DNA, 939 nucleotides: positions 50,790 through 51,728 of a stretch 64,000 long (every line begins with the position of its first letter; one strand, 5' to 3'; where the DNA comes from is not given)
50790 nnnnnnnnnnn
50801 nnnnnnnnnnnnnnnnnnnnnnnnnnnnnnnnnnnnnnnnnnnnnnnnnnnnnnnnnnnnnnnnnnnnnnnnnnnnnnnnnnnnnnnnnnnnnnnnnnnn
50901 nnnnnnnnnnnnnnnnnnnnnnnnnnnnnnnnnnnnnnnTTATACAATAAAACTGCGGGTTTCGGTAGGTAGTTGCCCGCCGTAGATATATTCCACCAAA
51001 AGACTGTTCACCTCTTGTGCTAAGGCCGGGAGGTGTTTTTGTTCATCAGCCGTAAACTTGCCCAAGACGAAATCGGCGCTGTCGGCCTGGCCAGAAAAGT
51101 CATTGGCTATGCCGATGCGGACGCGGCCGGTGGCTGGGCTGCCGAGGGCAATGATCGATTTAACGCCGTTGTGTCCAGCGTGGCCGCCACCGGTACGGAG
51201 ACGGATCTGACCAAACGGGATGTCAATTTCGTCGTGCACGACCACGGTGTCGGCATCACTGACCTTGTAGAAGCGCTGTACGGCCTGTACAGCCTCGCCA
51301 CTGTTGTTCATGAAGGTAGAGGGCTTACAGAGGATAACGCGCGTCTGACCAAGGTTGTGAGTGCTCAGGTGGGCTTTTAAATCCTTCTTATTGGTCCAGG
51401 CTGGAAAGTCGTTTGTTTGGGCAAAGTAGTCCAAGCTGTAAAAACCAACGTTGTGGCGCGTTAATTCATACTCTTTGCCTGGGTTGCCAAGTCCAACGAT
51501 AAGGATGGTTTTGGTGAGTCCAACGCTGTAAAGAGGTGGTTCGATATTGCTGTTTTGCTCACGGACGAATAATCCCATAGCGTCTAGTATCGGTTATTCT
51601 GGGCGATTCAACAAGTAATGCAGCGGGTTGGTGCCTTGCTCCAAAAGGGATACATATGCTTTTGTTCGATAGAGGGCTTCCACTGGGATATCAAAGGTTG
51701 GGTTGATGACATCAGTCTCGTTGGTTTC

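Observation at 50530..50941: Orphan promoter-to-terminator unit with no protein gene: candidate novel structured RNA of about 375 nt with an embedded 25-aa sORF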

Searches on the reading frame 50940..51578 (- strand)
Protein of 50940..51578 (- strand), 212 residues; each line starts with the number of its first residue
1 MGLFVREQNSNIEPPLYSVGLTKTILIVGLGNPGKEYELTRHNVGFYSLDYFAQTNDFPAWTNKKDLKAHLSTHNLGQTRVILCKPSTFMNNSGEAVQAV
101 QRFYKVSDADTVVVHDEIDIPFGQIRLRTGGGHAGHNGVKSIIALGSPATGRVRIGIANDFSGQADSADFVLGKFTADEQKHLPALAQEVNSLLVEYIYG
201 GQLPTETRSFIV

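Call 10: find_related_loci(query=window:50940-51578:-, collection=genome_contigs, flank=4000)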
Query window:50940-51578:- (212 aa) in genome_contigs; peptide patterns used: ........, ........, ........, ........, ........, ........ (x = any residue, [..] = any of these).
600 stretches matched a pattern (row limit reached: there are more); 447 encode a relative of the query (tblastn E <= 1e-3); the best 80 are kept; 80 distinct loci.
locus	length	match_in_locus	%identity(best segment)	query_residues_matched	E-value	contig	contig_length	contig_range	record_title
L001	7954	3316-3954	74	1-212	2e-109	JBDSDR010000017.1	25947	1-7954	MAG: Candidatus Saccharimonadales bacterium isolate cluster1_bin.186 k127_13728712, whole genome shotgun sequence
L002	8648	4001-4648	72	1-212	1e-105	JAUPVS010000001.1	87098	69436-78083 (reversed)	MAG: Patescibacteria group bacterium isolate erpe_2018_sw_33hr_WHONDRS-SW48-000096_A_bin.23 scaffold_11, whole genome sh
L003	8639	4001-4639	75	1-211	5e-105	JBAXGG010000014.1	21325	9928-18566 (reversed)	MAG: Candidatus Saccharibacteria bacterium isolate ELA291 MAG291_14, whole genome shotgun sequence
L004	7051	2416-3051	61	1-212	6e-82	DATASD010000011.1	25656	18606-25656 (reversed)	MAG TPA_asm: Candidatus Saccharimonadales bacterium isolate SMAG_U5511 k141_5775735, whole genome shotgun sequence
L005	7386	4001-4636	57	1-212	3e-79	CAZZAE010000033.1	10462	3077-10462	MAG TPA_asm: uncultured Candidatus Saccharibacteria bacterium isolate SRP200132_co1_552 genome assembly, contig: NODE_11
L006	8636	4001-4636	57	1-212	2e-79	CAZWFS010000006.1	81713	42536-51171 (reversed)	MAG TPA_asm: uncultured Candidatus Saccharibacteria bacterium isolate binchicken_co174_48 genome assembly, contig: NODE_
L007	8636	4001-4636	58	1-212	3e-79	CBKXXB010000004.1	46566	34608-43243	MAG TPA_asm: uncultured bacterium isolate SRR29175778_binner123_Refined_11 genome assembly, contig: ERZ27337285.23, whol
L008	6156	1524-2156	55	1-211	2e-78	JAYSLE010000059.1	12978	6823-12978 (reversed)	MAG: Candidatus Saccharibacteria bacterium isolate GFS_10315 GFS_10315_58, whole genome shotgun sequence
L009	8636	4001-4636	56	1-212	2e-77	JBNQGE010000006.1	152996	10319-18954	MAG: Candidatus Saccharibacteria bacterium isolate Bin_28 c_000000000005, whole genome shotgun sequence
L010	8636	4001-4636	56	1-212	9e-77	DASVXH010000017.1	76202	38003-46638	MAG TPA_asm: Candidatus Saccharimonadales bacterium isolate SMAG_U2570 k141_97458, whole genome shotgun sequence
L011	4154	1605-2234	56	1-210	4e-75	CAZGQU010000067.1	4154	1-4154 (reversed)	MAG TPA_asm: uncultured Candidatus Saccharibacteria bacterium isolate SRP144015_co1_132 genome assembly, contig: NODE_86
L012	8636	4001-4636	57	1-212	4e-73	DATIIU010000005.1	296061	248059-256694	MAG TPA_asm: Candidatus Saccharimonadia bacterium isolate SMAG_U15673 k141_407366, whole genome shotgun sequence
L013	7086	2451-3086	53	1-212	1e-72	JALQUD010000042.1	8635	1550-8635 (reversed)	MAG: Candidatus Saccharimonadia bacterium isolate DFJ.1 NODE_42_length_8635_cov_4.130287, whole genome shotgun sequence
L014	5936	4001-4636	56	1-212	1e-71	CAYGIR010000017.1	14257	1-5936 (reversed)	MAG TPA_asm: uncultured Candidatus Saccharibacteria bacterium isolate ERP113451_co1_98 genome assembly, contig: NODE_501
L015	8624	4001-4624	55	3-211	2e-63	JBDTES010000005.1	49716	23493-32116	MAG: Candidatus Saccharimonadales bacterium isolate cluster2_bin.208 k127_414025, whole genome shotgun sequence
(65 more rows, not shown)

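Call 55: search_protein_families(library=pfam, proteins=[window:50940-51578:-], max_evalue=0.00001)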
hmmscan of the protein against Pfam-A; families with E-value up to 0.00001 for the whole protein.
window:50940-51578:- (212 aa): 1 family
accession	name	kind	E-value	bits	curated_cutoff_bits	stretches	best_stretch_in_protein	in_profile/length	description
PF01195.25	Pept_tRNA_hydro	-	9.8e-57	192.2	27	1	26-198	1-171/183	Peptidyl-tRNA hydrolase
